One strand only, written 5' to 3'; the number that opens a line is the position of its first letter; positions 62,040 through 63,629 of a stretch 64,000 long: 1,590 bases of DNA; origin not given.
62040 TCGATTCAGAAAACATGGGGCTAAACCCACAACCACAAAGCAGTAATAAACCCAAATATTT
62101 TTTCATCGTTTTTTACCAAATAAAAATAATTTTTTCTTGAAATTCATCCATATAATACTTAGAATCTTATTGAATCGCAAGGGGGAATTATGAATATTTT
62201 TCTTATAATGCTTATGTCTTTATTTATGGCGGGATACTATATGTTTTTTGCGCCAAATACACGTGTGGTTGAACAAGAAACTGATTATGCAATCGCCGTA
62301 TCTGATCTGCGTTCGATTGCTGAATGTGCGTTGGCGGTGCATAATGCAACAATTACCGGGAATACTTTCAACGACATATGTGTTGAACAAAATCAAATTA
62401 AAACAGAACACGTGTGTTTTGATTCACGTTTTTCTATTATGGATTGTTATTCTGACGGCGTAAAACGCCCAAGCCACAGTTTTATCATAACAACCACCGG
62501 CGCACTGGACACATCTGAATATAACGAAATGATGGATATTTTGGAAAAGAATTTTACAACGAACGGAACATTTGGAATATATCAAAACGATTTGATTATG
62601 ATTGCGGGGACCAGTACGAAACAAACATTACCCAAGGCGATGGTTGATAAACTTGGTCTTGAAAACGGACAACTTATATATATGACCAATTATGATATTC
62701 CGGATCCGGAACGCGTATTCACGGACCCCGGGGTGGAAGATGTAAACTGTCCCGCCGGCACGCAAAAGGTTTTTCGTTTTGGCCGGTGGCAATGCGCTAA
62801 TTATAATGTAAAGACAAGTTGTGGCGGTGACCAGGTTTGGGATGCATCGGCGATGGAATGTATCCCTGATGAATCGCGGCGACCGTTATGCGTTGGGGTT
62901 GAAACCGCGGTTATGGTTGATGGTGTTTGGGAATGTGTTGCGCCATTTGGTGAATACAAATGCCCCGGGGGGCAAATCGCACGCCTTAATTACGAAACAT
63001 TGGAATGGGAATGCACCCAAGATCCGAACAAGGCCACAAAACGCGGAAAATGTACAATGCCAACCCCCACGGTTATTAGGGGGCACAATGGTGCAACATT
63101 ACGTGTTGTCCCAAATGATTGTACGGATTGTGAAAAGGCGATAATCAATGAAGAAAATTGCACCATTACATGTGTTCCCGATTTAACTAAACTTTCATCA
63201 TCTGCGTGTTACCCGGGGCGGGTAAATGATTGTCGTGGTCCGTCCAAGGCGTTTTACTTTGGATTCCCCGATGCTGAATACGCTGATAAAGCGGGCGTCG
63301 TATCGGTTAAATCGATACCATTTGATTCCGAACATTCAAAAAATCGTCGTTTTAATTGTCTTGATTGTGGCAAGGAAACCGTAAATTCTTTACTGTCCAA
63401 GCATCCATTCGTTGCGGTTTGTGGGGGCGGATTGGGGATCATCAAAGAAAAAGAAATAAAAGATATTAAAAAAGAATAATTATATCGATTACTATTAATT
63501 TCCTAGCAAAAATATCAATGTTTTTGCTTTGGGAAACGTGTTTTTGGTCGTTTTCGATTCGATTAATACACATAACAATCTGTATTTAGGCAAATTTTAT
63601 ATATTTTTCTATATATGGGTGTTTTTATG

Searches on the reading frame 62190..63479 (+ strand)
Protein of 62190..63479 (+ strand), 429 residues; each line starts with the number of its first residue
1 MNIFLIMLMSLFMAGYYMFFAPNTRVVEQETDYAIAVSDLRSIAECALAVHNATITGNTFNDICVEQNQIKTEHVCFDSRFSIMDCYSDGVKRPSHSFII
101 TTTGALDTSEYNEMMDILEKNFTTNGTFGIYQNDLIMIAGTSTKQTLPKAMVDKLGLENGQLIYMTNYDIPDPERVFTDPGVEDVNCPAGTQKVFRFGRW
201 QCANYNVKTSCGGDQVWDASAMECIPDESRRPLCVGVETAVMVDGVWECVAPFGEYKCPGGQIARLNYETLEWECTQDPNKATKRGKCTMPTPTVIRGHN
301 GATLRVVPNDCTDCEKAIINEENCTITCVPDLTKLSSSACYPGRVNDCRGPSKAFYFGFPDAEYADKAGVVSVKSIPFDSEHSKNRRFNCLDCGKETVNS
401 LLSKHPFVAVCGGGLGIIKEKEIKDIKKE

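Call 8: search_protein_families(library=pfam, proteins=[window:62190-63479:+], max_evalue=0.001)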
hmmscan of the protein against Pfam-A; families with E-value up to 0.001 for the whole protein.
window:62190-63479:+ (429 aa): 0 families

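Call 18: search_protein_families(library=ncbifam, proteins=[window:62190-63479:+], max_evalue=0.1)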
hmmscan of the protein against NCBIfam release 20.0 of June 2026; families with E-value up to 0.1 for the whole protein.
window:62190-63479:+ (429 aa): 0 families

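Call 104: find_encoding_contigs(protein=window:62190-63479:+, flank=10000, max_places=2)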
Protein window:62190-63479:+ (429 aa): 4 contigs read that carry it; 2 places shown.
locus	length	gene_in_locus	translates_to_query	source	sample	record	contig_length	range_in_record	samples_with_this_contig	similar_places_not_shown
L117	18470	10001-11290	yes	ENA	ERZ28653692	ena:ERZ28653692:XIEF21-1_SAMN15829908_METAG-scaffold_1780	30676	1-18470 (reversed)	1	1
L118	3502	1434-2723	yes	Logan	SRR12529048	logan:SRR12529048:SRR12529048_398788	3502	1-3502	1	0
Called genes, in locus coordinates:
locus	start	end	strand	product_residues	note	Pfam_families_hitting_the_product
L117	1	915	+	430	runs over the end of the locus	PF00587:tRNA-synt_2b, PF03129:HGTP_anticodon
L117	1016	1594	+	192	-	-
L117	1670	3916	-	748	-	PF00521:DNA_topoisoIV, PF03989:DNA_gyraseA_C (faint)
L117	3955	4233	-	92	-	PF05164:ZapA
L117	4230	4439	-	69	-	-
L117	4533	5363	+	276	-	-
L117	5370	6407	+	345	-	-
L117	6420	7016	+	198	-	-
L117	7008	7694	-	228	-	PF04002:RadC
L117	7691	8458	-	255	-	PF00557:Peptidase_M24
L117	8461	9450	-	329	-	-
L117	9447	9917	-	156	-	-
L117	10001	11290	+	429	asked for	-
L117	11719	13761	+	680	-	PF03477:ATP-cone, PF13597:NRDD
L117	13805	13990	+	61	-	-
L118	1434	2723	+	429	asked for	-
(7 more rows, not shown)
